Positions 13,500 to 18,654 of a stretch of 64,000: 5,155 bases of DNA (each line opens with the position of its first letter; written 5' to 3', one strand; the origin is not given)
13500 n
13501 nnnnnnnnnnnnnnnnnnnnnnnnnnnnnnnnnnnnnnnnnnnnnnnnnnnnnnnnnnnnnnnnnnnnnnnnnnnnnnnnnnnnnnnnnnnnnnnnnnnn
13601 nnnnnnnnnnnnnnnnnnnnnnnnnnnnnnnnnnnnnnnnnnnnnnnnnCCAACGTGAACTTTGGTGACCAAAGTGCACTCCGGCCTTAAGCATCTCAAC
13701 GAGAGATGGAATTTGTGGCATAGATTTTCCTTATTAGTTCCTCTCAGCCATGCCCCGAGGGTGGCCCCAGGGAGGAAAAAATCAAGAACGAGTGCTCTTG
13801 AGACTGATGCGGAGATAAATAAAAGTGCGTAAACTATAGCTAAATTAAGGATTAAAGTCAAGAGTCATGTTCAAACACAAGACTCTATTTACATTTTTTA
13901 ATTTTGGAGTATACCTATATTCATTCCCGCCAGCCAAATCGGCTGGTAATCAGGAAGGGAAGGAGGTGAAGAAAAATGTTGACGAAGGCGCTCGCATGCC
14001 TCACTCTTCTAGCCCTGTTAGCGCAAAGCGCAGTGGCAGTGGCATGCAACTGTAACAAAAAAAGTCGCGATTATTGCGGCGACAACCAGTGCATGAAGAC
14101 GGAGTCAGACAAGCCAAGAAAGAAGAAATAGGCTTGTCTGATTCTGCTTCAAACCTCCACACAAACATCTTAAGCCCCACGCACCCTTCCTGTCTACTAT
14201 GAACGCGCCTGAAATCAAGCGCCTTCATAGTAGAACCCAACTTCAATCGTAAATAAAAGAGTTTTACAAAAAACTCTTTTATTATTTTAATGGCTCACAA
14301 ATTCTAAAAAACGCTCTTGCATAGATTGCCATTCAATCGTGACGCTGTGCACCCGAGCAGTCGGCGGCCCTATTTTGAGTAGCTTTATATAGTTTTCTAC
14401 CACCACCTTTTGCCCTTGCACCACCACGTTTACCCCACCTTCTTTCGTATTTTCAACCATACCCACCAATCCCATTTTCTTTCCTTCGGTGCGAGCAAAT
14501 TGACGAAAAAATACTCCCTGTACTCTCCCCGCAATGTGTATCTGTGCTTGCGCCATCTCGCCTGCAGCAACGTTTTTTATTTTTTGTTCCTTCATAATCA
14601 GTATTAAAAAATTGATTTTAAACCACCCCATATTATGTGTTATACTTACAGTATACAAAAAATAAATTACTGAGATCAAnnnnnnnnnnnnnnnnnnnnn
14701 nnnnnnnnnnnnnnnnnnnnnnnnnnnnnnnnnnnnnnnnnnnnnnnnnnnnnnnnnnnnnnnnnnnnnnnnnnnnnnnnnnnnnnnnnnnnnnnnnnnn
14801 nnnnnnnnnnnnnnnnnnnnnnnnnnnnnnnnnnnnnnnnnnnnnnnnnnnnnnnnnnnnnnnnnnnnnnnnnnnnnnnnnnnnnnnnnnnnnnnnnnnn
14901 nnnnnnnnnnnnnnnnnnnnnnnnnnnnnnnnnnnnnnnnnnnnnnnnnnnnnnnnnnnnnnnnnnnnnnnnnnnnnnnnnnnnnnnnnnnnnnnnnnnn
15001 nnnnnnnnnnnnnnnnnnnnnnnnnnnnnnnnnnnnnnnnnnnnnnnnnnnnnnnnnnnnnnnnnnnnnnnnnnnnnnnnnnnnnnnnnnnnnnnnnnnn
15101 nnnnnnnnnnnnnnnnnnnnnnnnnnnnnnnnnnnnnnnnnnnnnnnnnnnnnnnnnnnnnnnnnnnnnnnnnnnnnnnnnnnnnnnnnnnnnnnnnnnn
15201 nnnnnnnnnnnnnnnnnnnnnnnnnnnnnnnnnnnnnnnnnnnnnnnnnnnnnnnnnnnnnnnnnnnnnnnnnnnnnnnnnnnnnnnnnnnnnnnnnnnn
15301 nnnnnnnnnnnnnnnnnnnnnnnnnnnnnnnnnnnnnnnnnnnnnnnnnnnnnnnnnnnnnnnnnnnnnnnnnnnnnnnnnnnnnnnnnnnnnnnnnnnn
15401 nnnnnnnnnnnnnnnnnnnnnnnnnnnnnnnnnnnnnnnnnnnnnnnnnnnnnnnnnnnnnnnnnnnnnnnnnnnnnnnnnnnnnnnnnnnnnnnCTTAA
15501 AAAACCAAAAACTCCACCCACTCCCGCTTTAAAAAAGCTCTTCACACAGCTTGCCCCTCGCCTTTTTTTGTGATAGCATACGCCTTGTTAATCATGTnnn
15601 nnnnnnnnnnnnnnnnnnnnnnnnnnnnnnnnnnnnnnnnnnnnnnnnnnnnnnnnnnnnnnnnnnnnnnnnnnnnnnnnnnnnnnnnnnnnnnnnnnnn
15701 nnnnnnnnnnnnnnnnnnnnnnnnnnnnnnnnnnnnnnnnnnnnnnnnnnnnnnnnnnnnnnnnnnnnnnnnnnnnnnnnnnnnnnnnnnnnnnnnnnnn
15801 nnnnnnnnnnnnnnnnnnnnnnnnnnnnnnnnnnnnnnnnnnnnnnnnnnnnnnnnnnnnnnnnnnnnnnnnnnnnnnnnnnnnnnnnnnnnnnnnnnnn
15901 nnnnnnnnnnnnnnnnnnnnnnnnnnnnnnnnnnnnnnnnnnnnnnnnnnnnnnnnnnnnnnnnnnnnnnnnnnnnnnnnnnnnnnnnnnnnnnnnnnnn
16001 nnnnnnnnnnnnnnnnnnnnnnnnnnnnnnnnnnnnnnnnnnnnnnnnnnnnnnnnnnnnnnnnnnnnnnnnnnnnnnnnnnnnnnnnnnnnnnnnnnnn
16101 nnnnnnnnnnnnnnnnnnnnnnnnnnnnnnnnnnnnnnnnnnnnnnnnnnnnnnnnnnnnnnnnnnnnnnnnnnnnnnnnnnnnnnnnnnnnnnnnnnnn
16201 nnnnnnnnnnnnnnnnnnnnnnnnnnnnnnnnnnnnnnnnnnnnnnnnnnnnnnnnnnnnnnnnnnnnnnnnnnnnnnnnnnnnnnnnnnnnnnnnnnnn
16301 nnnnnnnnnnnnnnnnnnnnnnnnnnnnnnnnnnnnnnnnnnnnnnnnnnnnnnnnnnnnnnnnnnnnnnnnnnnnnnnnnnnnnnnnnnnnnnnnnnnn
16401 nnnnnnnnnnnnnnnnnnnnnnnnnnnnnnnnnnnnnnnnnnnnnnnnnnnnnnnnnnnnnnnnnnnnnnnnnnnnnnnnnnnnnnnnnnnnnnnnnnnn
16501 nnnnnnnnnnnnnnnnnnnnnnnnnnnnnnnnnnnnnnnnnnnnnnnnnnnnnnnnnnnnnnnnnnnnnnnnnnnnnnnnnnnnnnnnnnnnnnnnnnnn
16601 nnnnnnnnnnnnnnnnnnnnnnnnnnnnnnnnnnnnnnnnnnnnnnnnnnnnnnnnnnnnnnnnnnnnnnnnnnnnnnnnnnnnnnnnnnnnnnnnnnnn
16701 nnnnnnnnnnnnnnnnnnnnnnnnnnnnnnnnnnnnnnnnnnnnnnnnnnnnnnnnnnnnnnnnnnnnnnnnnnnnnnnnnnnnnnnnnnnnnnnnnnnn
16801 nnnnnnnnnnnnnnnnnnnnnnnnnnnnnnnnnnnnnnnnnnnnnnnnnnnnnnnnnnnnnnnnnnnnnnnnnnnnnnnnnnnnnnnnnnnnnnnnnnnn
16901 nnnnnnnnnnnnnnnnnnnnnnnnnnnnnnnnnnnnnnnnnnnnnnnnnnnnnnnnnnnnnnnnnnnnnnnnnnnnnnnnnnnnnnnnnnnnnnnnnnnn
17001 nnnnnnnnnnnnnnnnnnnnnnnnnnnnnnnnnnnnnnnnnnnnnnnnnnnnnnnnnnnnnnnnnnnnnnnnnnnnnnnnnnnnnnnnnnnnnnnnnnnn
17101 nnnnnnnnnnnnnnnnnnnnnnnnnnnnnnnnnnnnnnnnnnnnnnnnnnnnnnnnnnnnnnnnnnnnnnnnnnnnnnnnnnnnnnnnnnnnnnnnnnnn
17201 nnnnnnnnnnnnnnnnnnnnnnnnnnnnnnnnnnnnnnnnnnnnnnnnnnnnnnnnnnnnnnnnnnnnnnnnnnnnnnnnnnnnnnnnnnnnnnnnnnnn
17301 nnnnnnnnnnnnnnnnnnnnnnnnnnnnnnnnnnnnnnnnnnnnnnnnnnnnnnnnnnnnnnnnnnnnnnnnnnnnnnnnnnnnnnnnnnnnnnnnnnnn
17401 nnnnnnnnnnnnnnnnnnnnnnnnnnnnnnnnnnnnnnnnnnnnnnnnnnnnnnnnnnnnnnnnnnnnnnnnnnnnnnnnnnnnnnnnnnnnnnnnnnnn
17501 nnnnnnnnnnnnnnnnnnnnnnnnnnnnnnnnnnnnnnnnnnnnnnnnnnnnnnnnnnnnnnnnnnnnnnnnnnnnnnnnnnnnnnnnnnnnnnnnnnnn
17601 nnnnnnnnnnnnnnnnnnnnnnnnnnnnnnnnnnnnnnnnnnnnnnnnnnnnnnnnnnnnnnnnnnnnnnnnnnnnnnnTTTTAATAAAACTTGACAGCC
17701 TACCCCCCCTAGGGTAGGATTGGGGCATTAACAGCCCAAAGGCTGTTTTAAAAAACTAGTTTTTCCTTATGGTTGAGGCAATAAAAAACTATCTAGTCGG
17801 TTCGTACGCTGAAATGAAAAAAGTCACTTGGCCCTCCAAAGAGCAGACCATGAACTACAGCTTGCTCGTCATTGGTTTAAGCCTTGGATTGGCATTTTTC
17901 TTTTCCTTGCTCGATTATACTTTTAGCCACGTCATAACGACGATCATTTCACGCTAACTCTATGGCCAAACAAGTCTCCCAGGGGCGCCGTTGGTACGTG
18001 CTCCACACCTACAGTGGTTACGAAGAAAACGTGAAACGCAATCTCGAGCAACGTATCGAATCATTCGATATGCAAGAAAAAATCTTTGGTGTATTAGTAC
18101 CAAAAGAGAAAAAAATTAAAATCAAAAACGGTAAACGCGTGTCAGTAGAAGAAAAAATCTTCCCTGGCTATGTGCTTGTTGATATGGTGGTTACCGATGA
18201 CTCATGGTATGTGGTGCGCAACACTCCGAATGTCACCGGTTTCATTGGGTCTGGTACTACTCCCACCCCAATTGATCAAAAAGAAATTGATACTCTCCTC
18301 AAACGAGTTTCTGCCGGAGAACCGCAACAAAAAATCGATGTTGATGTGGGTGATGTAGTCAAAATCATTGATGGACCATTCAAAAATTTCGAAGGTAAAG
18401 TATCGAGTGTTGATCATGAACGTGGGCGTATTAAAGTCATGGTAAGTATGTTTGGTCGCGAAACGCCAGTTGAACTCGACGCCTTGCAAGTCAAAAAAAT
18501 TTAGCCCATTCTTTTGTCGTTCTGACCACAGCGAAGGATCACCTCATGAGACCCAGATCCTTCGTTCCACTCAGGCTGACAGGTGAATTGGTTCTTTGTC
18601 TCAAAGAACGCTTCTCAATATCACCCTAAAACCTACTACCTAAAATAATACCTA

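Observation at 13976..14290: Unannotated 51-aa secreted Cys-rich peptide with strong SD and tandem downstream hairpins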

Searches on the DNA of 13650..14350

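Call 61: search_rna_families(source=window, start=13650, end=14350, threshold=evalue, max_evalue=10)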
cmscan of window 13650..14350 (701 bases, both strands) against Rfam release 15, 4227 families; matches with E-value up to 10: 13.
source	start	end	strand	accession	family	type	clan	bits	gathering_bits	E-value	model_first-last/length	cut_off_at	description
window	14249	14282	-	RF04343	Plastid-psbA-2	Cis-reg;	CL00153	19.6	55.8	0.61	1-60/60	no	Plastid-psbA-2 3UTR RNA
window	13784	13879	+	RF03095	RAGATH-17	Gene; sRNA;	-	19.6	102.3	8.3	1-96/96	no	RAGATH-17 RNA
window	13930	13947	+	RF03085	abiF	Gene; sRNA;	-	18.9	37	1.5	1-37/37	no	abiF RNA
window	14245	14280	+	RF02083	OrzO-P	Gene; antitoxin;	-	17.9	60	3.5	36-76/76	no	OrzO-P RNA antitoxin family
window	13841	13905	+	RF00849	mir-60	Gene; miRNA;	-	16.6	67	2.7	1-72/72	no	mir-60 microRNA precursor family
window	14243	14295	+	RF03476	mir-7360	Gene; miRNA;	-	16.6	47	4.6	1-59/59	no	mir-7360 microRNA precursor family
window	14251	14284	-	RF00906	MIR1120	Gene; miRNA;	-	15.5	86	5.9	18-70/87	no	MIR1120/MIR1122 microRNA precursor family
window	14193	14234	-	RF03754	mir-3116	Gene; miRNA;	-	15.4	65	4.8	10-59/68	no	mir-3116 microRNA precursor family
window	14251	14284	+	RF00906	MIR1120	Gene; miRNA;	-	14.7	86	9.7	18-70/87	no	MIR1120/MIR1122 microRNA precursor family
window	14107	14229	-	RF02412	snoR144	Gene; snRNA; snoRNA; HACA-box;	-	14.6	100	5.9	1-145/145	no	Small nucleolar RNA snoR144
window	14199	14278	-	RF02701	PsrR1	Gene; sRNA;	-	14.5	42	7.4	1-79/79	no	Photosynthesis regulatory RNA1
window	13846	13922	+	RF00459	MPMV_package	Cis-reg;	-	13.9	54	1.4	213-279/279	no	Mason-Pfizer monkey virus packaging signal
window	13766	13805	+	RF00382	DnaX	Cis-reg; frameshift_element;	-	13.2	35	3.7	1-65/65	no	DnaX ribosomal frameshifting element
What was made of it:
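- On Type I toxin-antitoxin: No RNA family matches (call 61).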

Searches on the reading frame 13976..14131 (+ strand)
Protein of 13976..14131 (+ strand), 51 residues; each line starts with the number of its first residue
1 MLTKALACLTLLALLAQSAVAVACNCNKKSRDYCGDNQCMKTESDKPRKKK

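Call 3: search_protein_families(library=pfam, proteins=[window:13976-14128:+], max_evalue=1)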
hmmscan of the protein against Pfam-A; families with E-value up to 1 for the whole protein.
seq(51 aa): 0 families

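Call 8: find_homologous_proteins(query=window:13976-14128:+, max_evalue=10)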
Query seq(51 aa): no candidate shares three 5-residue words with the query. No homologue found.

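Call 9: find_related_loci(query=window:13976-14128:+, collection=genome_contigs, flank=4000)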
Query seq(51 aa) (51 aa) in genome_contigs; peptide patterns used: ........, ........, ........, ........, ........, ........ (x = any residue, [..] = any of these).
600 stretches matched a pattern, but none encodes a relative of the query by tblastn (E <= 1e-3).

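Call 14: find_encoding_contigs(protein=window:13976-14131:+, flank=6000)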
Protein window:13976-14131:+ (51 aa): no gene with exactly this product is on record in the collection.

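Call 16: find_related_loci(query=window:13976-14128:+, collection=metagenome_contigs, flank=4000)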
Query seq(51 aa) (51 aa) in metagenome_contigs; peptide patterns used: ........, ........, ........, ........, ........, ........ (x = any residue, [..] = any of these).
600 stretches matched a pattern, but none encodes a relative of the query by tblastn (E <= 1e-3).
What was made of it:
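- Tried and rejected: Peptide scans of genome_contigs and metagenome_contigs: 600 pattern matches each, none confirmed (calls 9, 16).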

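Call 18: search_protein_representatives(protein=window:13976-14128:+)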
Query: 51 residues. Proteins with E-value up to 0.001 (for the whole library): 5; up to 1e-10: 0; up to 1e-30: 0. The best 5 are listed.
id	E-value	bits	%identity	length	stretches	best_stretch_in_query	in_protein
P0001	3.9e-05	38.9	29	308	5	11-46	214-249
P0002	6.7e-05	38.2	40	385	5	24-43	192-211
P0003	7.1e-05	38.1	49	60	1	3-47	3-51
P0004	1.9e-04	36.8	38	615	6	10-38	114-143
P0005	2.6e-04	36.3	41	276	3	11-38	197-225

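Call 20: find_homologous_proteins(query=P0003, max_evalue=10)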
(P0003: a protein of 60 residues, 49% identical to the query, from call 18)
Query P0003 (60 aa): 1 proteins with E <= 10 among 1 candidates.
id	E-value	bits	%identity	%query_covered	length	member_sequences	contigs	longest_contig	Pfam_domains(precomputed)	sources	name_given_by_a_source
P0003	3.3e-33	129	100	100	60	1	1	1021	-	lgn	-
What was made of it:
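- Tried and rejected: Word-index protein search with the peptide and with P0003: nothing except self (calls 8, 20).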

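Call 21: find_encoding_contigs(protein=P0003, flank=6000)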
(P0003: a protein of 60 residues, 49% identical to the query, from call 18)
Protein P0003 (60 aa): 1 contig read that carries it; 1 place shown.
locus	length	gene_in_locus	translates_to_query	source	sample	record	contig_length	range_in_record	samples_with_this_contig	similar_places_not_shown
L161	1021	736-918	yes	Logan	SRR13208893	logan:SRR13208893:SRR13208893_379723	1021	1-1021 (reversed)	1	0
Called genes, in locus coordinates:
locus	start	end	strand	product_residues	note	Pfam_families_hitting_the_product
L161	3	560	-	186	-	?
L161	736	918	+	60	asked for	-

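Call 41: search_protein_families(library=ncbifam, proteins=[window:13976-14128:+, P0003, L161:3-560:-], max_evalue=1)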
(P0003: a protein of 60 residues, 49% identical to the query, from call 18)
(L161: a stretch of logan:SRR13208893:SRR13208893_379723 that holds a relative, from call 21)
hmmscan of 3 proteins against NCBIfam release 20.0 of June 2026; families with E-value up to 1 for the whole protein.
seq(51 aa): 0 families

P0003 (60 aa): 0 families

L161:3-560:- (186 aa): 16 families
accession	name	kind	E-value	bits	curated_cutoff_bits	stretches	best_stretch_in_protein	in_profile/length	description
TIGR02074.1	PBP_1a_fam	subfamily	1e-21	77.4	508.75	1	96-186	1-86/535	PBP1A family penicillin-binding protein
NF008643.0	PRK11636.1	equivalog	3.7e-20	71.8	1263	1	43-186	14-150/850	peptidoglycan glycosyltransferase/peptidoglycan DD-transpeptidase MrcA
TIGR02071.1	PBP_1b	equivalog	2.6e-18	65.6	717.75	1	93-183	143-228/729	penicillin-binding protein 1B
NF038272.1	strep_PBP1A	exception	1.6e-17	63.1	1075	1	35-186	10-155/658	penicillin-binding protein PBP1A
TIGR02073.1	PBP_1c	equivalog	2.1e-17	63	494.2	1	71-183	6-114/728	penicillin-binding protein 1C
NF011423.0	PRK14850.1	equivalog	2e-16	59.6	1275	1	93-183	153-238/764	penicillin-binding protein 1b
NF007061.0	PRK09506.1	equivalog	5.2e-16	57.6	1120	1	93-183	207-292/825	bifunctional glycosyl transferase/transpeptidase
NF038274.1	strep_PBP1B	exception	7.5e-16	57.6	1225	1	85-179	70-159/745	penicillin-binding protein PBP1B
NF051885.1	tranpepglycosPbpC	equivalog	9.3e-16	57.5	900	1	33-186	9-159/632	multimodular transpeptidase-transglycosylase PbpC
NF038276.1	strep_PBP2A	exception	2.7e-12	45.7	1100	1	18-183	20-173/716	penicillin-binding protein PBP2A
NF010008.0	PRK13481.1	equivalog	5.4e-11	42.3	270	1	94-186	77-163/269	glycosyltransferase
NF008414.0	PRK11240.1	equivalog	3.6e-10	38.6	1121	1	96-181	63-145/774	peptidoglycan glycosyltransferase PbpC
TIGR02070.1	mono_pep_trsgly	equivalog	4.3e-08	32.9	182.65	1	96-182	54-135/224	monofunctional biosynthetic peptidoglycan transglycosylase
NF011057.0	PRK14489.1-2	subfamily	0.056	12.7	541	1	68-163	141-228/363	bifunctional molybdenum cofactor guanylyltransferase MobA/molybdopterin-guanine dinucleotide biosynthesis adaptor protein MobB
NF052375.1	antisigma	equivalog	0.16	12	100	1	21-67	73-116/217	anti-sigma factor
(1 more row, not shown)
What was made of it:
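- On Bacteriocin gene cluster: The L161 neighbour is PBP1A (call 41).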

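Call 42: search_solved_structures(query=window:13976-14128:+, max_evalue=10, show_alignments=2)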
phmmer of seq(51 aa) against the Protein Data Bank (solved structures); distinct sequences matched with E-value up to 10: 0.

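Call 47: predict_structure(alignment_id=A2)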
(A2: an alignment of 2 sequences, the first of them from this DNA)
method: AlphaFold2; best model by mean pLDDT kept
length: 51 residues; sequences in the alignment: 2
mean_pLDDT: 58.2   pTM: 0.22
mean pLDDT of the five models: 58.2, 57.6, 55.1, 54.2, 48.0
residues with pLDDT >= 90: 0; 70-90: 0; 50-70: 47; < 50: 4
segments of 3 or more residues with pLDDT < 50: 47-49
pLDDT, mean of each block of 10 residues (from residue 1): 60 58 60 64 51 41
secondary structure, 60 per line:
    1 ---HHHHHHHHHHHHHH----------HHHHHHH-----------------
elements in order: H4-17 H28-34
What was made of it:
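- Closest known: Two-disulfide beta-hairpin antimicrobial peptides of animals. Different: The structure prediction is uninformative (pLDDT 58, call 47).
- No SignalP run, no expression data, and no confident structure (pLDDT 58, call 47).
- Tried and rejected: The model was not used, and no fold search was run (call 47).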

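Call 64: search_dna_similar(query=window:13976-14128:+, collection=plasmids, mode=protein, max_evalue=10, max_rows=10)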
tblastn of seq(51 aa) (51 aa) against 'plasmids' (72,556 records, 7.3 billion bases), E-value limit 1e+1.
No match.

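Call 65: search_dna_similar(query=window:13976-14128:+, collection=phages, mode=protein, max_evalue=10, max_rows=10)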
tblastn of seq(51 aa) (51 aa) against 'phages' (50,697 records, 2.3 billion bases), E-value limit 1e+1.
No match.

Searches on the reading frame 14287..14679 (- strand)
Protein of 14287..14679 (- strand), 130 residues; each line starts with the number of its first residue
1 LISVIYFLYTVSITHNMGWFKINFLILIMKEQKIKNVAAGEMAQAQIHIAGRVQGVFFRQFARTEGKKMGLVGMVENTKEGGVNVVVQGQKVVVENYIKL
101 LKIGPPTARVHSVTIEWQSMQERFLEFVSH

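Call 3: search_protein_families(library=pfam, proteins=[window:14287-14679:-], max_evalue=1)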
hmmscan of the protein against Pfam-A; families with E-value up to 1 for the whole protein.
window:14287-14679:- (130 aa): 1 family
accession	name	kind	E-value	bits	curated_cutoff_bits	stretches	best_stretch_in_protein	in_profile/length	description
PF00708.24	Acylphosphatase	-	1.7e-21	76.7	22.5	1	46-127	2-83/85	Acylphosphatase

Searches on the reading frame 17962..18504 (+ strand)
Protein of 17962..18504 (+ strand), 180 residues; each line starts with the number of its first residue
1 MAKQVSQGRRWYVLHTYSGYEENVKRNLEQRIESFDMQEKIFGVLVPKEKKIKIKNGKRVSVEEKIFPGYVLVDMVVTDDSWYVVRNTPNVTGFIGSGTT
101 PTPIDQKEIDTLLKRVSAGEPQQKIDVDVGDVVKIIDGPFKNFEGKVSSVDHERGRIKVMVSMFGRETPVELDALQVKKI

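Call 51: search_protein_families(library=pfam, proteins=[window:17962-18504:+], max_evalue=0.001)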
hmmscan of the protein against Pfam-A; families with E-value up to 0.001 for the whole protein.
window:17962-18504:+ (180 aa): 4 families
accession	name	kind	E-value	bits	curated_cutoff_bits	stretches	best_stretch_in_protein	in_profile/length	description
PF02357.24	NusG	-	2.4e-30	105.3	22.2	1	10-112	2-92/93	Transcription termination factor nusG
PF00467.35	KOW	-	1.4e-08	34.6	22.3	1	129-159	1-31/32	KOW motif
PF23284.2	KOW2_Spt5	-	7e-06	26.2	28.9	1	130-179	2-49/50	Transcription elongation factor SPT5, second KOW domain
PF23291.1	KOW4_SPT5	-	0.00022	21.5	27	1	124-148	6-30/55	Transcription elongation factor SPT5, fourth KOW domain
